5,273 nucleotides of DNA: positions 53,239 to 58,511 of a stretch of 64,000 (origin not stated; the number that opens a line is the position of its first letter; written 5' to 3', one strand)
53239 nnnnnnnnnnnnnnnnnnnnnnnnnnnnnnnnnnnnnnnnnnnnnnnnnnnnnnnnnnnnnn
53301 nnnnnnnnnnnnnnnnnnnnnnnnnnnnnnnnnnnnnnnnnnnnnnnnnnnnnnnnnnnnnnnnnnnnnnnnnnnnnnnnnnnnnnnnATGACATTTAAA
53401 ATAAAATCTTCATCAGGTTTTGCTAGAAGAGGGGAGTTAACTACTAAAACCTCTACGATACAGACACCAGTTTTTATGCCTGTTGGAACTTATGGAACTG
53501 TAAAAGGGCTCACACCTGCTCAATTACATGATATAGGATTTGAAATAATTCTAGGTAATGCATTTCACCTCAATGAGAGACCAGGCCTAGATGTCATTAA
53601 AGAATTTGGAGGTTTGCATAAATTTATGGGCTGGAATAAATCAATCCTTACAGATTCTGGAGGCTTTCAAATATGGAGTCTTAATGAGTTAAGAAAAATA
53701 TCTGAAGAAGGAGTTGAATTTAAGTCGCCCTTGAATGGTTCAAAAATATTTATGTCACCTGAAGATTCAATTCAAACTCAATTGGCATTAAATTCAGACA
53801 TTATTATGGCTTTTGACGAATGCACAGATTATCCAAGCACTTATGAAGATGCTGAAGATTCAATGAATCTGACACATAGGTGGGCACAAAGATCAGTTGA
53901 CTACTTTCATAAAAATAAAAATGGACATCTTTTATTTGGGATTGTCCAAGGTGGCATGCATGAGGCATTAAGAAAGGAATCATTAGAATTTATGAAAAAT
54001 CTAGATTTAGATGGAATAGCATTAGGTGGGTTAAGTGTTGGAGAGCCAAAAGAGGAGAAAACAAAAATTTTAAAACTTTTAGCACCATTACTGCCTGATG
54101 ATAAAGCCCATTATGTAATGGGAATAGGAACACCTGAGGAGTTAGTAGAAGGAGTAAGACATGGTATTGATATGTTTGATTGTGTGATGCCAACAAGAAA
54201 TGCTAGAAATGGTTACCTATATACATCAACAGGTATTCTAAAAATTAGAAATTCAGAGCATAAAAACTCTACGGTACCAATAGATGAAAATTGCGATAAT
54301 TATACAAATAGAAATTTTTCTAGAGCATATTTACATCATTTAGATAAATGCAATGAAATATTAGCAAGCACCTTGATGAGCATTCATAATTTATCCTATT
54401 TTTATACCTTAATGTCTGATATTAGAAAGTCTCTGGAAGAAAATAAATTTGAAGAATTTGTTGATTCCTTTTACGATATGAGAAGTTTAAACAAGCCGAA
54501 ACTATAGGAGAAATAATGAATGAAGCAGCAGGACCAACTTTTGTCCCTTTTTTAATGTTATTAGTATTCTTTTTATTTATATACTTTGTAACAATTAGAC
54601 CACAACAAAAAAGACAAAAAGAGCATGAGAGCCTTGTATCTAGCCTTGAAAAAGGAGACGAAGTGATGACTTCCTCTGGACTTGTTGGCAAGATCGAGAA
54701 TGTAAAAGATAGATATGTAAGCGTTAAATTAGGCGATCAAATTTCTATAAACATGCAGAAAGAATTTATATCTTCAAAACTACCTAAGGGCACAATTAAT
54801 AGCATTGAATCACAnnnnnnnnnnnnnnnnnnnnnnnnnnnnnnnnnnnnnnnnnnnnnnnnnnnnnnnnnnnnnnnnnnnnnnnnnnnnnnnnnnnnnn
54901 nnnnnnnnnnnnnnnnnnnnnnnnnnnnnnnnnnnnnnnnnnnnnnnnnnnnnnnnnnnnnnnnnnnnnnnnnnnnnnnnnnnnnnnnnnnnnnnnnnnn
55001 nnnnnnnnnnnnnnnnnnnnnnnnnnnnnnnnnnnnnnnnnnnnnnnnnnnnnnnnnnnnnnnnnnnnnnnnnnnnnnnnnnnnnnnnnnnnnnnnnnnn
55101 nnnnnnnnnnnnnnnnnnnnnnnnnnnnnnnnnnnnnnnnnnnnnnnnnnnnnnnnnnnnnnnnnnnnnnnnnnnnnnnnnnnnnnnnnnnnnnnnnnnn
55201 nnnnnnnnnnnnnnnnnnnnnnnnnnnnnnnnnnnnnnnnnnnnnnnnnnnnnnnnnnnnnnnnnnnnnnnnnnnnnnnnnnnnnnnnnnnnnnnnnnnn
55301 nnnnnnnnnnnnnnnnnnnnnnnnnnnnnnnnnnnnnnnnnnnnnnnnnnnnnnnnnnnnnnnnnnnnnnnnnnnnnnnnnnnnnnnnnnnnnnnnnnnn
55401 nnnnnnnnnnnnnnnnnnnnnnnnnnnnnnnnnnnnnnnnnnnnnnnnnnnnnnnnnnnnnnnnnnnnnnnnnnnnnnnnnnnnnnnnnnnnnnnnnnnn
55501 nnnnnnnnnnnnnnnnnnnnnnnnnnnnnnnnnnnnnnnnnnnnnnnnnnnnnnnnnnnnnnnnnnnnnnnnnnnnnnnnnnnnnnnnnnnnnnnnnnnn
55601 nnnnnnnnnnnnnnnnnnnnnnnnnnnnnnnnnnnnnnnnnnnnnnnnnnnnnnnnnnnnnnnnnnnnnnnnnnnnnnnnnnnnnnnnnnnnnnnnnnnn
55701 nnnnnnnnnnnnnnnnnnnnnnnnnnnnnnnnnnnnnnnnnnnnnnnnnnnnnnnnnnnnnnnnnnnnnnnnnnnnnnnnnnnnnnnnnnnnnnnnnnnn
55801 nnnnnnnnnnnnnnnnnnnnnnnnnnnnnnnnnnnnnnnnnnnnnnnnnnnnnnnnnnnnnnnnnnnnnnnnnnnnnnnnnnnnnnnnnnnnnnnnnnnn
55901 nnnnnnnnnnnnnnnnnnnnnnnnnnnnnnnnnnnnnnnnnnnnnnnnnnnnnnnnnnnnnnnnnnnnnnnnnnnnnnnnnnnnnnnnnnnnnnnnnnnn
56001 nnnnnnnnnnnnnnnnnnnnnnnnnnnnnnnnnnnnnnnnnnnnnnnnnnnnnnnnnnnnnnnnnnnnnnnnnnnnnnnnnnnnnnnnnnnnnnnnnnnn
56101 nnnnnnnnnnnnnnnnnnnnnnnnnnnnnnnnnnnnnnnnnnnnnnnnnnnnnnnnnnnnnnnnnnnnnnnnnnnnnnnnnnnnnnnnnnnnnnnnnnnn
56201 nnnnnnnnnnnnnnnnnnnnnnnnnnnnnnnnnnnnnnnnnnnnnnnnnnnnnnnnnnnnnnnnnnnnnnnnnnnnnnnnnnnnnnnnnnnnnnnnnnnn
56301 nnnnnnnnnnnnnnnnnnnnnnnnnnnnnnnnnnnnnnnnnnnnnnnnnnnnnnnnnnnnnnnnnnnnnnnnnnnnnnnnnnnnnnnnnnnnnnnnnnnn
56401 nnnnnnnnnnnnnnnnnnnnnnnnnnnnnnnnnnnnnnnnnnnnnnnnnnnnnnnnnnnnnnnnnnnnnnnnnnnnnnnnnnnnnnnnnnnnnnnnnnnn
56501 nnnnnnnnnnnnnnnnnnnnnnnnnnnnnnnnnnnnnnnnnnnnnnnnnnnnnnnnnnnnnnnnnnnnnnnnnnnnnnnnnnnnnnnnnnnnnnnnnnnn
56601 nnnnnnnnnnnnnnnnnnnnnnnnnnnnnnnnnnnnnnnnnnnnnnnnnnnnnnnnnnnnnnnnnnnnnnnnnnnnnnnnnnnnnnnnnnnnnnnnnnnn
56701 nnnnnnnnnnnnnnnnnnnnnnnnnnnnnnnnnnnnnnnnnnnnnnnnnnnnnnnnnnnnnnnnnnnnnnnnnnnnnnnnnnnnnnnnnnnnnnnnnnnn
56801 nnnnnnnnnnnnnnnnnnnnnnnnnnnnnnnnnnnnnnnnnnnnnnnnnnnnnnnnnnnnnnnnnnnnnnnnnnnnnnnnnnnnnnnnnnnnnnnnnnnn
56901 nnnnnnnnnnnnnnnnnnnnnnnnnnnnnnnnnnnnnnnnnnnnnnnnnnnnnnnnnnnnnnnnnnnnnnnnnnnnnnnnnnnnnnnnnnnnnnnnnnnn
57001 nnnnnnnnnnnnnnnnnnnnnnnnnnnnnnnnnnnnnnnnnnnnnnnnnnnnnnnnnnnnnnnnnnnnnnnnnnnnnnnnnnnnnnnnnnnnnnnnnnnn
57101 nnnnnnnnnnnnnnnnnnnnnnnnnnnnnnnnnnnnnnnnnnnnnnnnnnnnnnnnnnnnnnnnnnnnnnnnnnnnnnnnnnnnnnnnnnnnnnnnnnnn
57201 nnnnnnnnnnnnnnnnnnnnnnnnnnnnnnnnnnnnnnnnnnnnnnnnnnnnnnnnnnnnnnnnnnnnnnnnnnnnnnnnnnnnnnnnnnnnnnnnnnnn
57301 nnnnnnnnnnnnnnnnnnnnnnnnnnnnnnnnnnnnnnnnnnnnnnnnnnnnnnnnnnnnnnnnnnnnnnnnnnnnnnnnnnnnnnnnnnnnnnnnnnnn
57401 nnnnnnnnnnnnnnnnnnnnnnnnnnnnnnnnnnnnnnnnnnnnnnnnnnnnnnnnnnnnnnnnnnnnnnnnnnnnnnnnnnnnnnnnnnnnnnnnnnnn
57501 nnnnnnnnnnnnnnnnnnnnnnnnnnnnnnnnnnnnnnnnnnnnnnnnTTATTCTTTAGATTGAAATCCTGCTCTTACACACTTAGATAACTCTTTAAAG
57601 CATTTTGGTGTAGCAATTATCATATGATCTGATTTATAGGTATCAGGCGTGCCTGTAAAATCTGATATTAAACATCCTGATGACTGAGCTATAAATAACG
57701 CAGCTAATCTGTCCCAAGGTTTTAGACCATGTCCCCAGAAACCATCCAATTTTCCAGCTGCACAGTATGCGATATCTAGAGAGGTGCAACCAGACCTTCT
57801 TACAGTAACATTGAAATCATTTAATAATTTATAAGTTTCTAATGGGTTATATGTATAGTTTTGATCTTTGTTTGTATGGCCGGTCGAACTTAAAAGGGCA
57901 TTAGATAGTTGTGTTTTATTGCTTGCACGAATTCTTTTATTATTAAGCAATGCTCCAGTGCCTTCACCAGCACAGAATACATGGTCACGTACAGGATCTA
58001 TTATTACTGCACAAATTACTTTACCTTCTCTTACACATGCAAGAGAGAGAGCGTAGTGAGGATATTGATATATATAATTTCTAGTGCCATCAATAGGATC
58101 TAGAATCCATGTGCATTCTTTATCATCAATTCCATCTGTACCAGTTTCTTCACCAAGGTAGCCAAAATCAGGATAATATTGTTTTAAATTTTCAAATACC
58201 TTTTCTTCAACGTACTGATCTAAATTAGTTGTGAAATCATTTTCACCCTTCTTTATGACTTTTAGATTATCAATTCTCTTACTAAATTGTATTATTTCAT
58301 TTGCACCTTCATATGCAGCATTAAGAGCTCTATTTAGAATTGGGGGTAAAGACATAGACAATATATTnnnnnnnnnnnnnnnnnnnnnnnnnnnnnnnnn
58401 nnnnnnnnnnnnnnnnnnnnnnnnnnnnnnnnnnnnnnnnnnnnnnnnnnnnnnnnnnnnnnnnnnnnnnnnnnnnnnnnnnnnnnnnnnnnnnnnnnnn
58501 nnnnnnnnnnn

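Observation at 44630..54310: Cross-gene pattern: loss of Cys metal ligands in several housekeeping proteins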

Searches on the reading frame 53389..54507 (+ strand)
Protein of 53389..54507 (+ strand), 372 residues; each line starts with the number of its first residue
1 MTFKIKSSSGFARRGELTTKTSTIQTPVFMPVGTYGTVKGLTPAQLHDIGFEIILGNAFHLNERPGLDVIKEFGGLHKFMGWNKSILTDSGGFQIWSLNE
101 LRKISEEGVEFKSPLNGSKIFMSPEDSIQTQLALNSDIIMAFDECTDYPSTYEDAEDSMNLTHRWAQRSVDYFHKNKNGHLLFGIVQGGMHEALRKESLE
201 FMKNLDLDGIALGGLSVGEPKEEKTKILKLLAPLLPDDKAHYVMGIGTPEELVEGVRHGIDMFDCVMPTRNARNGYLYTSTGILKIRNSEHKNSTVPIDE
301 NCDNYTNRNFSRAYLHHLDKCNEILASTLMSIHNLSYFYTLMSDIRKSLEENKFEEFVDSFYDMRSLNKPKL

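Call 4: search_protein_families(library=ncbifam, proteins=[window:53389-54507:+], max_evalue=0.00001)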
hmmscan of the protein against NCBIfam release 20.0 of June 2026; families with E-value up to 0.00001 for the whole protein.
window:53389-54507:+ (372 aa): 5 families
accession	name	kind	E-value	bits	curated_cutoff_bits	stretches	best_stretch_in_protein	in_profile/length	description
TIGR00430.1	Q_tRNA_tgt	equivalog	1.8e-151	504.3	306.75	1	3-365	1-363/368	tRNA guanosine(34) transglycosylase Tgt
TIGR00449.1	tgt_general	superfamily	5.7e-142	472.9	47.6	1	3-364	1-361/367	tRNA-guanine transglycosylase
TIGR00432.2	arcsn_tRNA_tgt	equivalog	4.2e-37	127.6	350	1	3-360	1-329/441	tRNA guanosine(15) transglycosylase TgtA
NF040592.1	tRNA_mod_ArcS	equivalog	5.1e-06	25.4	440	0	221-363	112-234/575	archaeosine synthase subunit alpha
NF041059.1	DpdA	equivalog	7.9e-06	24.9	200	0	138-272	130-263/406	tRNA-guanine transglycosylase DpdA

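Call 5: search_solved_structures(query=window:53389-54507:+, show_alignments=2, max_evalue=1e-30)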
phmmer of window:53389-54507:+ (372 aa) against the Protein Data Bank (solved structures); distinct sequences matched with E-value up to 1e-30: 50.
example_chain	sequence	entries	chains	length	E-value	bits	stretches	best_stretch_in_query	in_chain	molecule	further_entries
10fb_A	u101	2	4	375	1e-135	455.7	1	3-370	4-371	Queuine tRNA-ribosyltransferase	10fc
10fa_A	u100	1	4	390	1.2e-135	455.5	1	3-370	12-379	Queuine tRNA-ribosyltransferase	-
6ygl_A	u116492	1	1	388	6.2e-112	377.5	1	2-361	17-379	Queuine tRNA-ribosyltransferase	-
1ozm_A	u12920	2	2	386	1.1e-111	376.6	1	2-361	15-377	Queuine tRNA-ribosyltransferase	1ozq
5n6f_A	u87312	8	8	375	2.9e-111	375.3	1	2-361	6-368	Queuine tRNA-ribosyltransferase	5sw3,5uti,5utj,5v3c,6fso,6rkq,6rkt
1y5v_A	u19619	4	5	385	3e-111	375.2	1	2-361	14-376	Queuine tRNA-ribosyltransferase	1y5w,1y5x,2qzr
1enu_A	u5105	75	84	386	3e-111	375.2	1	2-361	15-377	TRNA-GUANINE TRANSGLYCOSYLASE | QUEUINE TRNA-RIBOSYLTRANSFERASE | TRNA-GUANINE-TRANSGLYCOSYLASE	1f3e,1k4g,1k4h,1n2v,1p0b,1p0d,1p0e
4kwo_A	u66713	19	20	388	3.1e-111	375.2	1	2-361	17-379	Queuine tRNA-ribosyltransferase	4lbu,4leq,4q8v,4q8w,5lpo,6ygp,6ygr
5i00_A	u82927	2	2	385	3.1e-111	375.2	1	2-361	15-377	Queuine tRNA-ribosyltransferase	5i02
2oko_A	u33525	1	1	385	7.8e-111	373.9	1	2-361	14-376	Queuine tRNA-ribosyltransferase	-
2pot_A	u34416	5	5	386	7.9e-111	373.9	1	2-361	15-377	Queuine tRNA-ribosyltransferase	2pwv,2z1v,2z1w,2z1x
1efz_A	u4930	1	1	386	7.9e-111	373.9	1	2-361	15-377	TRNA-GUANINE TRANSGLYCOSYLASE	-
3unt_A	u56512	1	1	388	8e-111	373.8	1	2-361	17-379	Queuine tRNA-ribosyltransferase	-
4hsh_A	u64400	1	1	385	1.1e-110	373.4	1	2-361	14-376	Queuine tRNA-ribosyltransferase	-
3bl3_A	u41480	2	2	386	1.1e-110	373.4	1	2-361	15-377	Queuine tRNA-ribosyltransferase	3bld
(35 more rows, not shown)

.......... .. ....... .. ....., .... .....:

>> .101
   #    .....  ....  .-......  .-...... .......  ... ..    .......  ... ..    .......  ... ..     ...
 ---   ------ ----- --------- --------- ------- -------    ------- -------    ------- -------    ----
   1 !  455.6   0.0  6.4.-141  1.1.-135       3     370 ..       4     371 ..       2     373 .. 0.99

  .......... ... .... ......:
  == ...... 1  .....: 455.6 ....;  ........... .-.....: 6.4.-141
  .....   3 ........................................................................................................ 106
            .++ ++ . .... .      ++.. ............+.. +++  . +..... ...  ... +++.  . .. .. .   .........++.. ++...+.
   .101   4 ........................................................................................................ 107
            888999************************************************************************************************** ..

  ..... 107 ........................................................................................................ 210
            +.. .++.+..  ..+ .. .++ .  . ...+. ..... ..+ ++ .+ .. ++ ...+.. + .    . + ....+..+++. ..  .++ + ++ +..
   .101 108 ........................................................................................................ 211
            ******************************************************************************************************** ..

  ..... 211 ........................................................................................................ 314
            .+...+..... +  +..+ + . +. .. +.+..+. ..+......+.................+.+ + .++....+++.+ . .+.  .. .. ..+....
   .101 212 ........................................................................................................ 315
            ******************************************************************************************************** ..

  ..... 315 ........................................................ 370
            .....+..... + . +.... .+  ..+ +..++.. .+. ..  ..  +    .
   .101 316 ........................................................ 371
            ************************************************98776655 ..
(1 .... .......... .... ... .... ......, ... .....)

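Call 18: find_homologous_proteins(query=window:53389-54507:+, max_evalue=1e-30)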
Query window:53389-54507:+ (372 aa): 8000 proteins with E <= 1e-30 among 8000 candidates; the best 120 are listed.
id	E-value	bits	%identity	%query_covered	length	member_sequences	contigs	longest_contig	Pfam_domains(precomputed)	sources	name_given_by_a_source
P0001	6.7e-246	833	97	100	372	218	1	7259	PF01702.26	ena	-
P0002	7.3e-233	790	92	100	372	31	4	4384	PF01702.26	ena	-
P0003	3.5e-217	739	85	100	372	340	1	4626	PF01702.26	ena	-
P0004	5.8e-215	731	85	100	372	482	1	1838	PF01702.26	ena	-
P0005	1.2e-214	730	85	100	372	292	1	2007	PF01702.26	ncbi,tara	tara:strand:+ start:300 stop:1418 length:1119 start_codon:yes stop_codon:yes gene_type:complete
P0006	2.0e-213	726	83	100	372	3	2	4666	PF01702.26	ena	-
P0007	1.1e-212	724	84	100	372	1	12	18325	PF01702.26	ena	-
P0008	3.0e-212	722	84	100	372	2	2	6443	PF01702.26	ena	-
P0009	3.8e-212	722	84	100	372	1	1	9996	PF01702.26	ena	-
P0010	7.1e-212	721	84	100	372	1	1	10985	PF01702.26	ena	-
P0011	7.7e-212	721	84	100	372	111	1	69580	PF01702.26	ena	-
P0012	1.7e-206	703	83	100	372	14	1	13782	PF01702.26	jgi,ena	-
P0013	2.1e-204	697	82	100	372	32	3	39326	PF01702.26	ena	-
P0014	5.2e-198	676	78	100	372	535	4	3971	PF01702.26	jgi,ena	-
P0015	1.4e-197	674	79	100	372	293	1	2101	PF01702.26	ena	-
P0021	8.7e-182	622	76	100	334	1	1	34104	PF01702.26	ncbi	-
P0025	4.9e-177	607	71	100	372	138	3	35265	PF01702.26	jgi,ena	-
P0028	2.1e-171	588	68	100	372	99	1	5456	PF01702.26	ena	-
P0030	5.3e-163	560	65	100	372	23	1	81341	PF01702.26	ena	-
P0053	4.5e-145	501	61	97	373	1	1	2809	PF01702.26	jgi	-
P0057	6.3e-145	501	60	99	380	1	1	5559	PF01702.26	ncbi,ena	-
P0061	9.3e-145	500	61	99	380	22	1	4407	PF01702.26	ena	-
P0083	9.6e-144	497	60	99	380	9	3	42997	PF01702.26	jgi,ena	-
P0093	2.1e-143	496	60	99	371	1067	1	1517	PF01702.26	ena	-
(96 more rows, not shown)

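Call 30: find_encoding_contigs(protein=P0083, flank=10000, max_places=4)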
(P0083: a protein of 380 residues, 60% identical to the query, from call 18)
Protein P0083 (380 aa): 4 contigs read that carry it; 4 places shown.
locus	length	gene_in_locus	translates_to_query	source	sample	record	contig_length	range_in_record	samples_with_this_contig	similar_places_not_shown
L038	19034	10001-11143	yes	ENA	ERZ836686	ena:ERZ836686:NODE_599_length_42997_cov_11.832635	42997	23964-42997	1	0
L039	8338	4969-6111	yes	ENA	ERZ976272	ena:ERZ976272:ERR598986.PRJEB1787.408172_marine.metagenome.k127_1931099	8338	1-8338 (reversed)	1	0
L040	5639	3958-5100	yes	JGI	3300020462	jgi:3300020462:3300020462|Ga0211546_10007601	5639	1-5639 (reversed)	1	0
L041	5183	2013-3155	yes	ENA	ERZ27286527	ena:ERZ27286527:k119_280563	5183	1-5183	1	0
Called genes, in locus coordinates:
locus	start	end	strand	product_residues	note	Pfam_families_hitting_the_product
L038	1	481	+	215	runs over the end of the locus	PF00406:ADK, PF13207:AAA_17, PF05191:ADK_lid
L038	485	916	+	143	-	-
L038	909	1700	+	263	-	PF02673:BacA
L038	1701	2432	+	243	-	PF04445:SAM_MT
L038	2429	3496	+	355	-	PF06155:GBBH-like_N, PF02668:TauD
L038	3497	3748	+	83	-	PF10985:DUF2805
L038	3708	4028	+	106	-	-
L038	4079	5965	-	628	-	-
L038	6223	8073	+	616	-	PF01839:FG-GAP (faint), PF13517:FG-GAP_3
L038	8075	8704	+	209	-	-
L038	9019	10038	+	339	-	PF02547:Queuosine_synth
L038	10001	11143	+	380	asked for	PF01702:TGT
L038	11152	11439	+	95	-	PF02699:YajC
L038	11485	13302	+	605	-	PF13721:SecD-TM1, PF21760:SecD_1st, PF22599:SecDF_P1_head, PF02355:SecD_SecF_C, PF03176:MMPL (weak)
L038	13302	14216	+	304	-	PF07549:Sec_GG, PF02355:SecD_SecF_C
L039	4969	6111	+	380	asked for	PF01702:TGT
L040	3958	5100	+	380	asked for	PF01702:TGT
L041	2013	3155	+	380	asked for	PF01702:TGT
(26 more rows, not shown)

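Call 32: list_cluster_members(proteins=[P0057, P0005, P0021, P0012, P0093, P0061, P0028, P0025, P0030, P0053])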
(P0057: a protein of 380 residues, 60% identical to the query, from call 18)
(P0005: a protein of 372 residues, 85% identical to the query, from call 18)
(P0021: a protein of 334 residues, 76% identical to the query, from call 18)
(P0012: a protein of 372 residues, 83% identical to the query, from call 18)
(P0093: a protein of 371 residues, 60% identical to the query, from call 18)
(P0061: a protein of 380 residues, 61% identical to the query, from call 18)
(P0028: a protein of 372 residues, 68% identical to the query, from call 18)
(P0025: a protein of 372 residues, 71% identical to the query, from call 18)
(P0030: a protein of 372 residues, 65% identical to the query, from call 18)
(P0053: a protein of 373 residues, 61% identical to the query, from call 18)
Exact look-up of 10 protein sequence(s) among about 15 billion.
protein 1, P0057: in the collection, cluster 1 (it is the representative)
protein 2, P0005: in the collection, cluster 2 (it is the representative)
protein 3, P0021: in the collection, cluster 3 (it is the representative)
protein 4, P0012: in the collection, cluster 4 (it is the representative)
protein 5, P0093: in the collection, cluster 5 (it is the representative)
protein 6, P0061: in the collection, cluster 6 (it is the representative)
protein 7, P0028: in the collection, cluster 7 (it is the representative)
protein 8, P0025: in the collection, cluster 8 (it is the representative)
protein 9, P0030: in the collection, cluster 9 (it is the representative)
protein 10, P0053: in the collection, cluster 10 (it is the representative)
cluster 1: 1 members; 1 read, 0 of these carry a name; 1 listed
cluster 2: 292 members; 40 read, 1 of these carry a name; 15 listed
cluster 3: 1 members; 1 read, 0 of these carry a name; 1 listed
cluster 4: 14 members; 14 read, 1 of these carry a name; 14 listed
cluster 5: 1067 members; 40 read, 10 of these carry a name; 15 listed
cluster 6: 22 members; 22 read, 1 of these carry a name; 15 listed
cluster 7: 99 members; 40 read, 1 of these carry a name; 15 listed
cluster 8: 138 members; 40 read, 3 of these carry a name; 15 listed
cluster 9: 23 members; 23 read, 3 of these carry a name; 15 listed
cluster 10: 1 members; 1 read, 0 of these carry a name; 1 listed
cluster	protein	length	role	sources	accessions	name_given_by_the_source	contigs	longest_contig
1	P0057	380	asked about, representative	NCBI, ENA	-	-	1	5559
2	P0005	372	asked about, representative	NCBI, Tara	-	strand:+ start:300 stop:1418 length:1119 start_codon:yes stop_codon:yes gene_type:complete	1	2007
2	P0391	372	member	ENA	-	-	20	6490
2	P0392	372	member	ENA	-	-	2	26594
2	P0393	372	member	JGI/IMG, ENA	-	-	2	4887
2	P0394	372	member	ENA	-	-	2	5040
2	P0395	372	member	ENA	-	-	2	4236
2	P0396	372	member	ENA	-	-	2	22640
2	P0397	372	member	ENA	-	-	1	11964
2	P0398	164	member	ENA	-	-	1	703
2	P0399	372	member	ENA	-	-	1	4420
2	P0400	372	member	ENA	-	-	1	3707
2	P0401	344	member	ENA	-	-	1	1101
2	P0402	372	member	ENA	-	-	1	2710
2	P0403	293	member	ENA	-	-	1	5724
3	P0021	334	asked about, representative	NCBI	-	-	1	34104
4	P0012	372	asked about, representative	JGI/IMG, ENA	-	-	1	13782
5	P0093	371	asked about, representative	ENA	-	-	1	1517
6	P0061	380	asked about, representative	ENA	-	-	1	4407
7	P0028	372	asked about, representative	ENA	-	-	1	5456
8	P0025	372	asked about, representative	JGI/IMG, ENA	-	-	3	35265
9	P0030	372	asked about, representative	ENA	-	-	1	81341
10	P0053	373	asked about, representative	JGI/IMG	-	-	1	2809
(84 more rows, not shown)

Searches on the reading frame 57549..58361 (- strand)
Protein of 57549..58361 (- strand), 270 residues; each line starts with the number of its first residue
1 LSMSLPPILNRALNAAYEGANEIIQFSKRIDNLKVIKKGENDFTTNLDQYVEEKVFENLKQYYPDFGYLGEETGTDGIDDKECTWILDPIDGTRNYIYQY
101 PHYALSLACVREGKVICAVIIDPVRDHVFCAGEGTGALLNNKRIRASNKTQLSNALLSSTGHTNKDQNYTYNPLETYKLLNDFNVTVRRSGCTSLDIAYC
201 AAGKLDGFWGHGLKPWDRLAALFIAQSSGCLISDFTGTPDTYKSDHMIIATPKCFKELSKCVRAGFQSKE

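Call 36: search_protein_families(library=ncbifam, proteins=[window:57549-58361:-], max_evalue=1e-15)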
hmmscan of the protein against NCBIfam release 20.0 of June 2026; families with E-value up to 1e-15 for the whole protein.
window:57549-58361:- (270 aa): 4 families
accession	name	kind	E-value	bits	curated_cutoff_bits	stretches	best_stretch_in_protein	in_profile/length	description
NF008027.1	PRK10757.1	equivalog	3.3e-55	186.9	332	1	7-263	3-258/267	inositol-1-monophosphatase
TIGR02067.1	his_9_HisN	equivalog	7.7e-37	127.1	275.15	1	20-253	12-241/252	histidinol-phosphatase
NF009321.0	PRK12676.1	equivalog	5.8e-34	117.3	264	1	18-239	17-233/264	bifunctional fructose-bisphosphatase/inositol-phosphate phosphatase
TIGR01331.1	bisphos_cysQ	equivalog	4e-23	82.3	228.8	1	10-245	3-237/250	3'(2'),5'-bisphosphate nucleotidase CysQ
